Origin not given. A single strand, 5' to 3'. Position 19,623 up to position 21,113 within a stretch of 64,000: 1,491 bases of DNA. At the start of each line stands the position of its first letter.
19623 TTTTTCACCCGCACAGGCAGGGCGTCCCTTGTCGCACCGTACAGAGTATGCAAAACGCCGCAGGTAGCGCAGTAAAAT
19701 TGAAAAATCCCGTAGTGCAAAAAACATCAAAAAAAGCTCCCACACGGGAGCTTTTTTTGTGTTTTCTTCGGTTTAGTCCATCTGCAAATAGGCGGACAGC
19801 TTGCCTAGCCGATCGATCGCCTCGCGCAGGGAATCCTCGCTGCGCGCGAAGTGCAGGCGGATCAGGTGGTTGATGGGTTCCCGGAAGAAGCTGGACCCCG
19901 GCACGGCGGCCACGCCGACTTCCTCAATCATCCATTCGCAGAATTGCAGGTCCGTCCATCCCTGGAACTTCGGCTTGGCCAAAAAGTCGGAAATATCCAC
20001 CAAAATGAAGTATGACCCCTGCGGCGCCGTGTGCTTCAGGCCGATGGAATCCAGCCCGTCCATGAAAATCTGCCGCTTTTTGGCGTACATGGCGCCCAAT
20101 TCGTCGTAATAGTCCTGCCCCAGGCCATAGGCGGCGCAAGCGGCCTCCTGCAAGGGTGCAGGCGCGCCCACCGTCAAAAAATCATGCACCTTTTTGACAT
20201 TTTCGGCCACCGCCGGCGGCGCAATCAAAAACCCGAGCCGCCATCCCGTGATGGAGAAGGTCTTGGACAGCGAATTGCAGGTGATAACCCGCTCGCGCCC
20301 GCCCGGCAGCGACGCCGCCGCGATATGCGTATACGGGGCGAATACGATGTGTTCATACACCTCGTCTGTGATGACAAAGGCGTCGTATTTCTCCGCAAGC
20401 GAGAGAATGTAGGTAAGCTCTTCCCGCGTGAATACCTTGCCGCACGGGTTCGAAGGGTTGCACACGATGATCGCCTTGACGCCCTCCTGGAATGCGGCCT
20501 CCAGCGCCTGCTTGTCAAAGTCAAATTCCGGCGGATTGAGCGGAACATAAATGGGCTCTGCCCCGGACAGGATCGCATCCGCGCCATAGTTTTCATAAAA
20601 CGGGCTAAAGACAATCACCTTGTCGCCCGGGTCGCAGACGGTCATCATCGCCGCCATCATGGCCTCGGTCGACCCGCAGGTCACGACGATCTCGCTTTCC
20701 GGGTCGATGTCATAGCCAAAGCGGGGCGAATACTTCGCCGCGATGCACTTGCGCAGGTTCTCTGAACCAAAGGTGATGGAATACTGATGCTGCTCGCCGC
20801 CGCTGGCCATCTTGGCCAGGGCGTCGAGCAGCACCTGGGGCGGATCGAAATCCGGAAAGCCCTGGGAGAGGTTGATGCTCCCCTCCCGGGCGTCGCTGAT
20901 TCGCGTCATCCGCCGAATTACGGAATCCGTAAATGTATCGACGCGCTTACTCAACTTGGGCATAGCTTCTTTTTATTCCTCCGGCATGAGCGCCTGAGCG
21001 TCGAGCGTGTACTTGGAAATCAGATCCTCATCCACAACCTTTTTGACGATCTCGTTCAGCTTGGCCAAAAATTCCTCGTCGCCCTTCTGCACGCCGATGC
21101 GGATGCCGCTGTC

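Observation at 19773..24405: ABC importer + GTK-like aminotransferase + mu-crystallin-like enzyme: candidate cyclic ketimine/imino-acid pathway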

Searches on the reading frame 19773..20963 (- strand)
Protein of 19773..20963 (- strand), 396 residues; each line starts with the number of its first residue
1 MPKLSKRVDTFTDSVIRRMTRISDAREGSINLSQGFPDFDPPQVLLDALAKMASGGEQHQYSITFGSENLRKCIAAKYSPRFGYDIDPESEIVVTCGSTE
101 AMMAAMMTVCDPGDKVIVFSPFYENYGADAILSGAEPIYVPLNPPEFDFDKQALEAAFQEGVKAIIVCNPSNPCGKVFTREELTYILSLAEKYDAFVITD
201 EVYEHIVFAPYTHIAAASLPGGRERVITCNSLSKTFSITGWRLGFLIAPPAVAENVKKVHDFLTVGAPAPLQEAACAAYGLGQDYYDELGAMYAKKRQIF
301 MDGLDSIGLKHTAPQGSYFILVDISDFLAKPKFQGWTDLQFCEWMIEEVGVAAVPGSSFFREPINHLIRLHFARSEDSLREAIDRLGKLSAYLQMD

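Call 3: search_protein_families(library=pfam, proteins=[window:19773-20963:-])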
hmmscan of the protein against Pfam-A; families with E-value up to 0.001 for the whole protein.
window:19773-20963:- (396 aa): 3 families
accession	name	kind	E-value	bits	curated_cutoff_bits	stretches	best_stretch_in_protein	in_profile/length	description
PF00155.27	Aminotran_1_2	-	9.5e-71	239.3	19.7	1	30-386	4-361/361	Aminotransferase class I and II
PF01041.23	DegT_DnrJ_EryC1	-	1.4e-06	28.2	19.8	1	93-200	43-145/360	DegT/DnrJ/EryC1/StrS aminotransferase family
PF12897.13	Asp_aminotransf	-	0.00012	21.5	27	1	111-330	122-355/421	Aspartate amino-transferase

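Call 4: search_protein_families(library=ncbifam, proteins=[window:19773-20963:-])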
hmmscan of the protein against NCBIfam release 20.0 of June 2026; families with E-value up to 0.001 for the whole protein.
window:19773-20963:- (396 aa): 76 families (the best 25 are shown)
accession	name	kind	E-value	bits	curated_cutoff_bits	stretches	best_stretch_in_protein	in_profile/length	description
NF006488.0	PRK08912.1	equivalog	1.1e-104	350.5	498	1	10-389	10-383/387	aminotransferase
NF005855.0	PRK07777.1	equivalog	2.9e-101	339.6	553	1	4-390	6-388/391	pyridoxal phosphate-dependent aminotransferase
NF006569.0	PRK09082.1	subfamily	5.8e-96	321.9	420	1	12-389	16-386/386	methionine aminotransferase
NF041364.1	GntC_guanitoxin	equivalog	2.2e-86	290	415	1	30-388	1-355/356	guanitoxin biosynthesis PLP-dependent (S)-gamma-hydroxy-L-arginine cyclodehydratase GntC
NF041091.1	asp_aminotase_Arch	equivalog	6.5e-72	242.4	550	1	24-388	24-373/376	aspartate aminotransferase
NF005817.0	PRK07683.1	equivalog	5.1e-71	239.4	575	1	4-388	5-379/387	aminotransferase A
NF009079.0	PRK12414.1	subfamily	8.6e-69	232.4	481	1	25-388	27-383/384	methionine aminotransferase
NF005816.0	PRK07682.1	equivalog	3.1e-68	230.2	620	1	3-389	5-382/390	aminotransferase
NF004770.0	PRK06108.1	subfamily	3.1e-65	220.5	422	1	2-388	11-390/396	pyridoxal phosphate-dependent aminotransferase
NF005588.0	PRK07309.1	equivalog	6.9e-63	212.9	576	1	3-388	6-384/391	pyridoxal phosphate-dependent aminotransferase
NF005744.0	PRK07568.1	subfamily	7.6e-63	212.6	389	1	3-388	2-388/398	pyridoxal phosphate-dependent aminotransferase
NF006756.0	PRK09276.1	subfamily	1.1e-61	208.9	507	1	27-389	31-385/387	LL-diaminopimelate aminotransferase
TIGR03540.1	DapC_direct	equivalog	3e-61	207.4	593.25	1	29-388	31-382/383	LL-diaminopimelate aminotransferase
NF004621.0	PRK05957.1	equivalog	5.2e-60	203.2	498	1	1-387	1-380/389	pyridoxal phosphate-dependent aminotransferase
NF005601.0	PRK07337.1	equivalog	3e-59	201.1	496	1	4-389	8-391/394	pyridoxal phosphate-dependent aminotransferase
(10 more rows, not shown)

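Call 6: search_solved_structures(query=window:19773-20963:-, max_evalue=1e-30)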
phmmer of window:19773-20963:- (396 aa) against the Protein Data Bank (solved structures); distinct sequences matched with E-value up to 1e-30: 37.
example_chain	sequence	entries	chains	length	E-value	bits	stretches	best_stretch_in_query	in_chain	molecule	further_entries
1u08_A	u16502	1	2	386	8.7e-72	245.3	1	15-388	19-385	Hypothetical aminotransferase ybdL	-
1w7l_A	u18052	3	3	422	7.5e-68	232.4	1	28-388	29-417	KYNURENINE--OXOGLUTARATE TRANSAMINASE I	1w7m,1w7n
3fvs_A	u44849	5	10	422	7.5e-68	232.4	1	28-388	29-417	Kynurenine--oxoglutarate transaminase 1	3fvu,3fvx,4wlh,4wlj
4wp0_A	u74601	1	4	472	7.8e-68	232.3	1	28-390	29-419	Kynurenine--oxoglutarate transaminase 1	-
1yiy_A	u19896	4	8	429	9.3e-67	228.8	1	11-388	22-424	kynurenine aminotransferase; glutamine transaminase K | kynurenine aminotransferase; glutamine transaminase | Kynurenine aminotransferase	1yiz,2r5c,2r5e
5veh_A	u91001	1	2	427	1e-66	228.7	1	11-388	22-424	Kynurenine aminotransferase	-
2o0r_A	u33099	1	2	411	1.2e-64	221.9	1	8-389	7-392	Rv0858c (N-Succinyldiaminopimelate aminotransferase)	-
5veq_A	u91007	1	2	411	1.4e-64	221.6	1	6-379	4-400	Kynurenine--oxoglutarate transaminase 3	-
2zjg_A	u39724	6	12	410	1.6e-64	221.5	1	6-379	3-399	Kynurenine-oxoglutarate transaminase 3 | Kynurenine--oxoglutarate transaminase 3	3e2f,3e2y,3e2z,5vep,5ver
3b46_A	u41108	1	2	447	2.1e-62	214.4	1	27-393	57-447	Aminotransferase BNA3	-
5wmk_A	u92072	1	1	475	4.9e-59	203.4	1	28-389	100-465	Bifunctional aspartate aminotransferase and glutamate/aspartate-prephenate aminotransferas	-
5wmi_A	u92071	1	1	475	6.7e-59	202.9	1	28-389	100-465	Bifunctional aspartate aminotransferase and glutamate/aspartate-prephenate aminotransferas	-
5wmh_A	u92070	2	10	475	9.5e-59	202.4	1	29-389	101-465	Bifunctional aspartate aminotransferase and glutamate/aspartate-prephenate aminotransferas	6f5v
1gd9_A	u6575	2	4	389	1.2e-58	202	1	4-388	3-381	ASPARTATE AMINOTRANSFERASE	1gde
1dju_A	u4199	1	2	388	5.2e-58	200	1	4-388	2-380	AROMATIC AMINOTRANSFERASE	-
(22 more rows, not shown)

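Call 42: find_related_loci(query=A2, collection=metagenome_contigs, flank=6000)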
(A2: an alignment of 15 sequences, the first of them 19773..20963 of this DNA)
Query A2 (396 aa) in metagenome_contigs; peptide patterns used: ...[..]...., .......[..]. (x = any residue, [..] = any of these).
600 stretches matched a pattern (row limit reached: there are more); 588 encode a relative of the query (tblastn E <= 1e-3); the best 80 are kept; 80 distinct loci.
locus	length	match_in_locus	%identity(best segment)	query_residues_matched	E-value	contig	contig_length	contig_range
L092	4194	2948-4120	72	1-393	0e+0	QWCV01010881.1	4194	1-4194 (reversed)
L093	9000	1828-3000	72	1-393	0e+0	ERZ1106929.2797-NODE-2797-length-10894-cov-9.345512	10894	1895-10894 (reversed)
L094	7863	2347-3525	71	1-394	0e+0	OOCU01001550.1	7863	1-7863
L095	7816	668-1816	72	1-385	0e+0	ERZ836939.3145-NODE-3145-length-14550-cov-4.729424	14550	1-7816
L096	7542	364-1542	69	1-394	0e+0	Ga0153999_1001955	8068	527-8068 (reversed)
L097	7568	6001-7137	70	1-381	0e+0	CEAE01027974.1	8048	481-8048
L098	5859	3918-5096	70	1-395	0e+0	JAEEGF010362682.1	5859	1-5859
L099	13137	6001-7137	70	1-381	0e+0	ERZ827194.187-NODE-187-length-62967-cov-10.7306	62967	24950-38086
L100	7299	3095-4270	69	1-394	0e+0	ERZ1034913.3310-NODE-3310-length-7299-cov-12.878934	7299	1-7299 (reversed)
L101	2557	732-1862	70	1-379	0e+0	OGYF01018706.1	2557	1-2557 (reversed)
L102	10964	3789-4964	70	1-394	0e+0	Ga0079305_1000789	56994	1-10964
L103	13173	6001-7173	68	1-393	0e+0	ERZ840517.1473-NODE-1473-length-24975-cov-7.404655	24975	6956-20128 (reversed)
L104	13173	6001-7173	68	1-393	0e+0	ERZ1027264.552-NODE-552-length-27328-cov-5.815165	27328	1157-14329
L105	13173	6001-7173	68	1-393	0e+0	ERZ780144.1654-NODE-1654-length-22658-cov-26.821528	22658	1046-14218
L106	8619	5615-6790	68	1-394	0e+0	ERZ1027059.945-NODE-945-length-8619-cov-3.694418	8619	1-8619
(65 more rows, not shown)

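Call 64: search_solved_structures(query=window:19773-20963:-, max_evalue=1e-60, show_alignments=2)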
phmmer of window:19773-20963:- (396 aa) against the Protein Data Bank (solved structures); distinct sequences matched with E-value up to 1e-60: 10.
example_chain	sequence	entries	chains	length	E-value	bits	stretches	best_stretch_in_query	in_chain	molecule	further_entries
1u08_A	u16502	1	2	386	8.7e-72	245.3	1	15-388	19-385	Hypothetical aminotransferase ybdL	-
1w7l_A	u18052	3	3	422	7.5e-68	232.4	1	28-388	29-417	KYNURENINE--OXOGLUTARATE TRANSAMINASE I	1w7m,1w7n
3fvs_A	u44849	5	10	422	7.5e-68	232.4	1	28-388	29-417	Kynurenine--oxoglutarate transaminase 1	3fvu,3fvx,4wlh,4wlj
4wp0_A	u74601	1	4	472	7.8e-68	232.3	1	28-390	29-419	Kynurenine--oxoglutarate transaminase 1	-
1yiy_A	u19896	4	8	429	9.3e-67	228.8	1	11-388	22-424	kynurenine aminotransferase; glutamine transaminase K | kynurenine aminotransferase; glutamine transaminase | Kynurenine aminotransferase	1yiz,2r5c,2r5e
5veh_A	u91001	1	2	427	1e-66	228.7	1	11-388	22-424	Kynurenine aminotransferase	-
2o0r_A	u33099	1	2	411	1.2e-64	221.9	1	8-389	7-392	Rv0858c (N-Succinyldiaminopimelate aminotransferase)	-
5veq_A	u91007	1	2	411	1.4e-64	221.6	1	6-379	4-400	Kynurenine--oxoglutarate transaminase 3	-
2zjg_A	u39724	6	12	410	1.6e-64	221.5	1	6-379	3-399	Kynurenine-oxoglutarate transaminase 3 | Kynurenine--oxoglutarate transaminase 3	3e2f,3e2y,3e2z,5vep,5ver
3b46_A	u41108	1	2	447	2.1e-62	214.4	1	27-393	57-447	Aminotransferase BNA3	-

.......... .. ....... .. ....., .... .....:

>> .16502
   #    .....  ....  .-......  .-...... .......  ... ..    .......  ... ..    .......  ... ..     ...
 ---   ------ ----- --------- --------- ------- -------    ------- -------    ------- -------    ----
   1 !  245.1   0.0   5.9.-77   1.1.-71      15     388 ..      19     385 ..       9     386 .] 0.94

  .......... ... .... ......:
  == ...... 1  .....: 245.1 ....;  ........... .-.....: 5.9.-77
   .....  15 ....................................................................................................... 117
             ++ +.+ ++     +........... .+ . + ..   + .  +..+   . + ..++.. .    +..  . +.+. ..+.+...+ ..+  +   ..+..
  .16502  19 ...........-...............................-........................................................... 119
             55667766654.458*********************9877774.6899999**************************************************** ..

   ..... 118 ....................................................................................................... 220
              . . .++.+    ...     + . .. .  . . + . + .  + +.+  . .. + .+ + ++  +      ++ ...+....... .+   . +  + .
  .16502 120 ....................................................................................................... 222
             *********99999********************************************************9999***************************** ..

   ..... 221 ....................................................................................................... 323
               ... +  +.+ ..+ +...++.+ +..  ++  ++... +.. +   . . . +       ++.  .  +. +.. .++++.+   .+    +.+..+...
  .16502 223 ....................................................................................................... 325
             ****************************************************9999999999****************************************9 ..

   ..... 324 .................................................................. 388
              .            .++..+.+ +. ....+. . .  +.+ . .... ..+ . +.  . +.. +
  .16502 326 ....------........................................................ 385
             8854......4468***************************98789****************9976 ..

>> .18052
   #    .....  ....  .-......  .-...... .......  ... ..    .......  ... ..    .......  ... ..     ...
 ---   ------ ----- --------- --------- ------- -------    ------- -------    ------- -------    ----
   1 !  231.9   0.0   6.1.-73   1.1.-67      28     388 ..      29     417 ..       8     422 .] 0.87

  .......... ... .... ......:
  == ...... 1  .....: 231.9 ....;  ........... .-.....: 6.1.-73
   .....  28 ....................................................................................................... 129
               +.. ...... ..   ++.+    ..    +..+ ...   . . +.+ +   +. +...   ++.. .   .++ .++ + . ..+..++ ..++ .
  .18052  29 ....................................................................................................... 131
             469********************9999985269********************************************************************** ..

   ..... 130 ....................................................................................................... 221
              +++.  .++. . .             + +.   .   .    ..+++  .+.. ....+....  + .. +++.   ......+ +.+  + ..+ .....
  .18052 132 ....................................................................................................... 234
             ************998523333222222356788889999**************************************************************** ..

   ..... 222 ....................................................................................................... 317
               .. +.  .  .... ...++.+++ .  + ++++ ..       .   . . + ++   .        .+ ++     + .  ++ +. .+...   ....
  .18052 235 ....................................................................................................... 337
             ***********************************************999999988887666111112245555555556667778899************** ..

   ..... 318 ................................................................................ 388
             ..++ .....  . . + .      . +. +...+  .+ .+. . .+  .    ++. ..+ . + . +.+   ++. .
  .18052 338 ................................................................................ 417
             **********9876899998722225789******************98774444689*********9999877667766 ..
